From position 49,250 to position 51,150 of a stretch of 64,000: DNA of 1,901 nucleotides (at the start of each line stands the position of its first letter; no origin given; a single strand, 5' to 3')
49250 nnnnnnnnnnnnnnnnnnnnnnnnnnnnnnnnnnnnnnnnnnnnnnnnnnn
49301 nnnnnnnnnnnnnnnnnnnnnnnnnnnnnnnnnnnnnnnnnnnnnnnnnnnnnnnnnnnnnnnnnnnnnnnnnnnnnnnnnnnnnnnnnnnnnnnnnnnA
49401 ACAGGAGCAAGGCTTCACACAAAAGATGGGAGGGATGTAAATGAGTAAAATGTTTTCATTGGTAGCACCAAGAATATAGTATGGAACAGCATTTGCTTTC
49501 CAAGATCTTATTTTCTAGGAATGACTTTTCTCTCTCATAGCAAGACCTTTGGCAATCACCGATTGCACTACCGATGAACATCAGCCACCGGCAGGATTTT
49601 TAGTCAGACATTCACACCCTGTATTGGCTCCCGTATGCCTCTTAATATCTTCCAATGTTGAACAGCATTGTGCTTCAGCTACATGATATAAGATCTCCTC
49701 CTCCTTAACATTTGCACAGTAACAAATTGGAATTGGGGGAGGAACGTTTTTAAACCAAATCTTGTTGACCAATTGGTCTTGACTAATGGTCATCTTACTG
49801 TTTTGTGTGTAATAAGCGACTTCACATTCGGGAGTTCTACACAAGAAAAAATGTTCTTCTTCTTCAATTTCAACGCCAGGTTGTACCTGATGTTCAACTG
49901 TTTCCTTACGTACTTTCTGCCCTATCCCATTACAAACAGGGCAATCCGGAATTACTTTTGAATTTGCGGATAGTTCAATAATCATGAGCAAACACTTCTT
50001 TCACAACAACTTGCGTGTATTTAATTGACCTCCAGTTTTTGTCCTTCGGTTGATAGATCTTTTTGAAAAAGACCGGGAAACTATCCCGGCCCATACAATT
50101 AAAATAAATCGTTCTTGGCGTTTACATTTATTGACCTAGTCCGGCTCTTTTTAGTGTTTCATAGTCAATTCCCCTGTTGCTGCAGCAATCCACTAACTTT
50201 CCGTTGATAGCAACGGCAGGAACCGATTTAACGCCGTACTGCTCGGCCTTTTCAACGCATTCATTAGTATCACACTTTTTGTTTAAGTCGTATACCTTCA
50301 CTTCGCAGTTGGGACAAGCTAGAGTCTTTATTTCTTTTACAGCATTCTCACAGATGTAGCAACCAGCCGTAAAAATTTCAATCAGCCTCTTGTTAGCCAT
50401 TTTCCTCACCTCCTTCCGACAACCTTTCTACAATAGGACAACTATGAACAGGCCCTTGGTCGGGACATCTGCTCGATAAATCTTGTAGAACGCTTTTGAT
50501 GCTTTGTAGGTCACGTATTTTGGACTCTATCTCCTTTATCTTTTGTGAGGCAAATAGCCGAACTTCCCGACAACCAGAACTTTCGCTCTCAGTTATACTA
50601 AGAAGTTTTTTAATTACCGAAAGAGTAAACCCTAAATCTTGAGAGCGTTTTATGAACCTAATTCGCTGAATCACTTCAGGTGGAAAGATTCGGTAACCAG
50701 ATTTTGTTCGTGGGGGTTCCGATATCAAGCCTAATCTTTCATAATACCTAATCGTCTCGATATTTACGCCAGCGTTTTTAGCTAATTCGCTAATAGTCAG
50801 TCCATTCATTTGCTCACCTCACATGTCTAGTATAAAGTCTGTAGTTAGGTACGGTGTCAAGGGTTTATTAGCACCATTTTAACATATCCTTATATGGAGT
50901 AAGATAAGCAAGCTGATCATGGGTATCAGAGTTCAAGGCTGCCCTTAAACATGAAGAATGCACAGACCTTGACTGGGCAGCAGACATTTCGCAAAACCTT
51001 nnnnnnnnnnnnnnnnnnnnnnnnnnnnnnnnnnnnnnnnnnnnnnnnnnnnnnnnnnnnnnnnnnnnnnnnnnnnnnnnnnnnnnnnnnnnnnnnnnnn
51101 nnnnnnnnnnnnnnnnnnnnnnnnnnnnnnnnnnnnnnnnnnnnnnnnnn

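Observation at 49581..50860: Hg(II)-type MerR sensor controlling only two small cysteine-rich proteins: no merA, merT/P or merB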

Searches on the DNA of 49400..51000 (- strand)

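Call 7: search_dna_similar(query=window:49400-51000:-, collection=plasmids, mode=distant, max_rows=20)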
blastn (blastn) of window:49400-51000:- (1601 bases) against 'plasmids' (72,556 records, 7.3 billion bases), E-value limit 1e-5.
Records with a match: 2; places in all: 2; records where one place covers at least 80% of the query: 0.
Best place of each record, by identity: 60-80% 2.
By first word of the organism name: Halobacillus 1; Paenibacillus 1.
By predicted mobility (MOB-suite, as given by PLSDB): non-mobilizable 2.
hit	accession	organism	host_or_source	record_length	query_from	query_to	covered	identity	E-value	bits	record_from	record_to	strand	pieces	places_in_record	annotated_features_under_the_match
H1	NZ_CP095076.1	Halobacillus amylolyticus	single cell,Saltern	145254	141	875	46%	64.7%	2e-19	106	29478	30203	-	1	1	MerR family transcriptional regulator | thioredoxin family protein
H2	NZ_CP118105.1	Paenibacillus urinalis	Homo sapiens,blood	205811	234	375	9%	72.7%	3e-10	76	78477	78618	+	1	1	MerR family DNA-binding transcriptional regulator | hypothetical protein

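Call 9: get_annotated_region(hit=H1, flank=8000)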
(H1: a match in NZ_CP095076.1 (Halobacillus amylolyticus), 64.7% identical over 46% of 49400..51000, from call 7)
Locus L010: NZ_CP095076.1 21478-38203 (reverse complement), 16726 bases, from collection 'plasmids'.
description: Halobacillus amylolyticus strain SSHM10-5 plasmid unnamed1, complete sequence
organism: Halobacillus amylolyticus (NCBI taxid 2932259)
taxonomy: Bacteria; Bacillota; Bacilli; Bacillales; Bacillaceae; Halobacillus; Halobacillus amylolyticus
host: -; source: single cell,Saltern; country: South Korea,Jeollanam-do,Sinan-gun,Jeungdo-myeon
typing (MOB-suite, as given by PLSDB): non-mobilizable
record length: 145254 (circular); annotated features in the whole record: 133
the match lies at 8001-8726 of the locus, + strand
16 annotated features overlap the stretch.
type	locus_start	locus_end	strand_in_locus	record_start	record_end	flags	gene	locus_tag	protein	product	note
CDS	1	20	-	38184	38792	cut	-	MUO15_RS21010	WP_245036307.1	recombinase family protein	GO:0006310 - DNA recombination [Evidence IEA]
CDS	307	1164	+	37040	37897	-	-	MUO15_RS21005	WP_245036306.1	cation diffusion facilitator family transporter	-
CDS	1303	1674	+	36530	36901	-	-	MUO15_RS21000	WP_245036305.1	metalloregulator ArsR/SmtB family transcription factor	GO:0006355 - regulation of DNA-templated transcription [Evidence IEA]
CDS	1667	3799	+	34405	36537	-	-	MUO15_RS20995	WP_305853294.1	heavy metal translocating P-type ATPase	-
CDS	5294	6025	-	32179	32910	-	-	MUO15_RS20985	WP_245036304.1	YwmB family TATA-box binding protein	-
CDS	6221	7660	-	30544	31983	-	-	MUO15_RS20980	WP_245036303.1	NAD-dependent succinate-semialdehyde dehydrogenase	-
CDS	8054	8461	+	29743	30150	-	-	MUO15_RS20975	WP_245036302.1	MerR family transcriptional regulator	GO:0006355 - regulation of DNA-templated transcription [Evidence IEA]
CDS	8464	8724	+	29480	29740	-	-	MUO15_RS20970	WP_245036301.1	thioredoxin family protein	-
CDS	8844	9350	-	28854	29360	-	-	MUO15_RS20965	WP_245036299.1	GNAT family N-acetyltransferase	-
CDS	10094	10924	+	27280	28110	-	-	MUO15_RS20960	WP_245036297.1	RNA ligase family protein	-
CDS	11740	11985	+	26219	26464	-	-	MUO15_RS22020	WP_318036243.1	ArdC family protein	-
CDS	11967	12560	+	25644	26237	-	-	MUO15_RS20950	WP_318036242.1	zincin-like metallopeptidase domain-containing protein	-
CDS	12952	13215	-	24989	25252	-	-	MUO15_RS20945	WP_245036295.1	atypical membrane-integrating protein (Mistic protein)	-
CDS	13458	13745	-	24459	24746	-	-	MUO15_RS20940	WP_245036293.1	hypothetical protein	-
CDS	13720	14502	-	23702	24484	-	-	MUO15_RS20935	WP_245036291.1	ParA family protein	-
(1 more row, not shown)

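Call 10: get_annotated_region(hit=H2, flank=6000)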
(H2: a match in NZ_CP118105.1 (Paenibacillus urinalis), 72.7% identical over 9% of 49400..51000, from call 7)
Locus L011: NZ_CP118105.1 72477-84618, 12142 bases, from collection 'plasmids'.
description: Paenibacillus urinalis strain 2022CK-00833 plasmid unnamed2, complete sequence
organism: Paenibacillus urinalis (NCBI taxid 521520)
taxonomy: Bacteria; Bacillota; Bacilli; Bacillales; Paenibacillaceae; Paenibacillus; Paenibacillus urinalis
host: -; source: Homo sapiens,blood; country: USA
typing (MOB-suite, as given by PLSDB): non-mobilizable
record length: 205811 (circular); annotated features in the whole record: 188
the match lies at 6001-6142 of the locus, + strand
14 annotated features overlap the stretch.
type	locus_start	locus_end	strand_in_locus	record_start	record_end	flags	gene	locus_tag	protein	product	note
CDS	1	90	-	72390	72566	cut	-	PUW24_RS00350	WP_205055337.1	hypothetical protein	-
CDS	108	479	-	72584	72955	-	-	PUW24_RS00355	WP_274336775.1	hypothetical protein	-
CDS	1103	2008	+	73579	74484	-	-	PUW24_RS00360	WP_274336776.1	hypothetical protein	-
CDS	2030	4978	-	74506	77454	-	-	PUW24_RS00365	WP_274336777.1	Tn3 family transposase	-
CDS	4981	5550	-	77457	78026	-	-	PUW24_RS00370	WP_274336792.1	recombinase family protein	GO:0006310 - DNA recombination [Evidence IEA]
CDS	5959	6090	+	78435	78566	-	-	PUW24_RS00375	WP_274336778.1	MerR family DNA-binding transcriptional regulator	GO:0006355 - regulation of DNA-templated transcription [Evidence IEA]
CDS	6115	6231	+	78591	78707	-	-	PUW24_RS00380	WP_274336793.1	hypothetical protein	-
CDS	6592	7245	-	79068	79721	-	merB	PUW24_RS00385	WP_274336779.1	organomercurial lyase MerB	GO:0018942 - organometal metabolic process [Evidence IEA]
CDS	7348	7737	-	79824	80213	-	merR2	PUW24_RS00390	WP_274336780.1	mercury resistance transcriptional regulator MerR2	-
CDS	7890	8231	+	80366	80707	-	-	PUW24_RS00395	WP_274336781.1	metalloregulator ArsR/SmtB family transcription factor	GO:0006355 - regulation of DNA-templated transcription [Evidence IEA]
CDS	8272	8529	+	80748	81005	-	-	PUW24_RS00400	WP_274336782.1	transporter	-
CDS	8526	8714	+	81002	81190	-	-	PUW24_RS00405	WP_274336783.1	hypothetical protein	-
CDS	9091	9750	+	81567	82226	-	-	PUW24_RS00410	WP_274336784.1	cytochrome c biogenesis protein CcdA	GO:0017004 - cytochrome complex assembly [Evidence IEA]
CDS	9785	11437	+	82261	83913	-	merA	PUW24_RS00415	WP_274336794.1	mercury(II) reductase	-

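Call 25: search_rna_families(source=window, start=49450, end=49650, threshold=evalue, max_evalue=10, show_alignments=3)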
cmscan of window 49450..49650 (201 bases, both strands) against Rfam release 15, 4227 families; matches with E-value up to 10: 4.
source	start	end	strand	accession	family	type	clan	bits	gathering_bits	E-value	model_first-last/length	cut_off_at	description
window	49474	49568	-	RF00155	SNORA66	Gene; snRNA; snoRNA; HACA-box;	CL00038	16.5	45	1.1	1-133/133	no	Small nucleolar RNA SNORA66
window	49450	49499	-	RF00989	mir-492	Gene; miRNA;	-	13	76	2.3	1-50/75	3'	mir-492 microRNA precursor family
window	49501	49558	+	RF02219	ZNRD1-AS1_2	Gene; lncRNA;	-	12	60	1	1-76/76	no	ZNRD1 antisense RNA 1 conserved region 2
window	49542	49588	-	RF04063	MIR2629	Gene; miRNA;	-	10.6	60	9.3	1-66/66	no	MIR2629 microRNA precursor family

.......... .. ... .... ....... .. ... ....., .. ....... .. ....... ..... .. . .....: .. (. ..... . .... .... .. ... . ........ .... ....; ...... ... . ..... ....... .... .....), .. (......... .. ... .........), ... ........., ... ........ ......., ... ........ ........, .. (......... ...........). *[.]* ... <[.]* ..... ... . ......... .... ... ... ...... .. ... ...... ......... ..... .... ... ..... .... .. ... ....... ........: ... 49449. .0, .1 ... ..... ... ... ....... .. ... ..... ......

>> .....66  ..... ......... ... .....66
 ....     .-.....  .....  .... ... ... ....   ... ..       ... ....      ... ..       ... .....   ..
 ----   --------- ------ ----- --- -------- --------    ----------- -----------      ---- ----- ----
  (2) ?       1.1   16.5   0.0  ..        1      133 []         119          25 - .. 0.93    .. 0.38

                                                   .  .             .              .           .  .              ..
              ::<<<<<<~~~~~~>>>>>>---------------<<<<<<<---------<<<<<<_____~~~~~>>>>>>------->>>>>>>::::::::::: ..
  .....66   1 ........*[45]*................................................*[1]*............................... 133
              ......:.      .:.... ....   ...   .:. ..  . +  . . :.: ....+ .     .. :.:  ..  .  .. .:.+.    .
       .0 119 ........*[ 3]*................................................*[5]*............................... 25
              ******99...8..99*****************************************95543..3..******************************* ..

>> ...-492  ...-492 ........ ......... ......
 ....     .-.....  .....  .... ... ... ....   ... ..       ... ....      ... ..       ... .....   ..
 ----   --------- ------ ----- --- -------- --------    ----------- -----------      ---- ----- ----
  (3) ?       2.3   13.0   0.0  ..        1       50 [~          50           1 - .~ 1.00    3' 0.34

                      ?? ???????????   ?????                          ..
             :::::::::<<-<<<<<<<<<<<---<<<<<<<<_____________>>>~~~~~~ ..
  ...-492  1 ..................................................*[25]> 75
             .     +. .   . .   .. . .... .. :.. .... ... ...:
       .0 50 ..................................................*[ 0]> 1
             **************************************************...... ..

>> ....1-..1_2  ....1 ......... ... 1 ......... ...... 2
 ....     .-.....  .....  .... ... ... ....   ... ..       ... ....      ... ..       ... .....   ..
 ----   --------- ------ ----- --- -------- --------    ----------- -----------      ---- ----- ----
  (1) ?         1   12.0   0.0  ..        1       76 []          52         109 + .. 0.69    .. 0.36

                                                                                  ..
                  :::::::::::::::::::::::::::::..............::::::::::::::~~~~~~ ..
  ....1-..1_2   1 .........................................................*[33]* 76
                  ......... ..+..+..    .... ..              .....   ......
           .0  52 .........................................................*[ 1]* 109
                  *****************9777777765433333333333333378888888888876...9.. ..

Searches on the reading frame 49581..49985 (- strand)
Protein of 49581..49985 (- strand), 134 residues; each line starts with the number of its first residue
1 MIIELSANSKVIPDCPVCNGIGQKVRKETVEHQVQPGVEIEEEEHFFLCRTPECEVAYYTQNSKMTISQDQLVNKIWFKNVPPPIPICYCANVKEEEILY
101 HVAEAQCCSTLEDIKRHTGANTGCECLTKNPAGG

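Call 3: search_protein_families(library=pfam, proteins=[window:49581-49985:-], max_evalue=0.1)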
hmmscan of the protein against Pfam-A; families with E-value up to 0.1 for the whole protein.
window:49581-49985:- (134 aa): 3 families
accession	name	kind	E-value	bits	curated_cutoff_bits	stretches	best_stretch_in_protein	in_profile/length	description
PF18423.6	zf_CopZ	-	4.9e-17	62.1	28.4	1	14-72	3-61/62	Zinc binding domain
PF04324.20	Fer2_BFD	-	3.1e-06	27.9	26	1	87-125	2-38/50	BFD-like [2Fe-2S] binding domain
PF01927.22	Mut7-C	-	0.00077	20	23.3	1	11-60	89-135/146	Mut7-C RNAse domain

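Call 4: search_protein_families(library=ncbifam, proteins=[window:49581-49985:-], max_evalue=0.1)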
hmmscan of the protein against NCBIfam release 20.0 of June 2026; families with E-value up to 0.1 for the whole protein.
window:49581-49985:- (134 aa): 6 families
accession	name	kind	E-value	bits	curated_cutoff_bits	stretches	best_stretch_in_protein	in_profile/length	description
NF045877.1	CopZ_Nterm_CU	equivalog_domain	4.5e-25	88.5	190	1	14-133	26-145/161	Csac_0668 family 2Fe-2S cluster-binding (seleno)protein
NF047645.1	CopZ_Nterm_CC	equivalog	9.4e-20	71.2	100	1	11-133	13-130/138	putative iron-sulfur cluster-binding metallochaperone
TIGR02374.1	nitri_red_nirB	equivalog_domain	0.0017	16.8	578.35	1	74-125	406-455/794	nitrite reductase large subunit NirB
NF011565.0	PRK14989.1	subfamily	0.0061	14.6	883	1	79-125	416-460/847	nitrite reductase large subunit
TIGR03377.1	glycerol3P_GlpA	equivalog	0.021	13.4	552.8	1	17-123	358-458/530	anaerobic glycerol-3-phosphate dehydrogenase subunit GlpA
NF053660.1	ORF80_fam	equivalog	0.053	13.4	95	1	95-121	4-29/70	ORF80 family leucine zipper DNA-binding protein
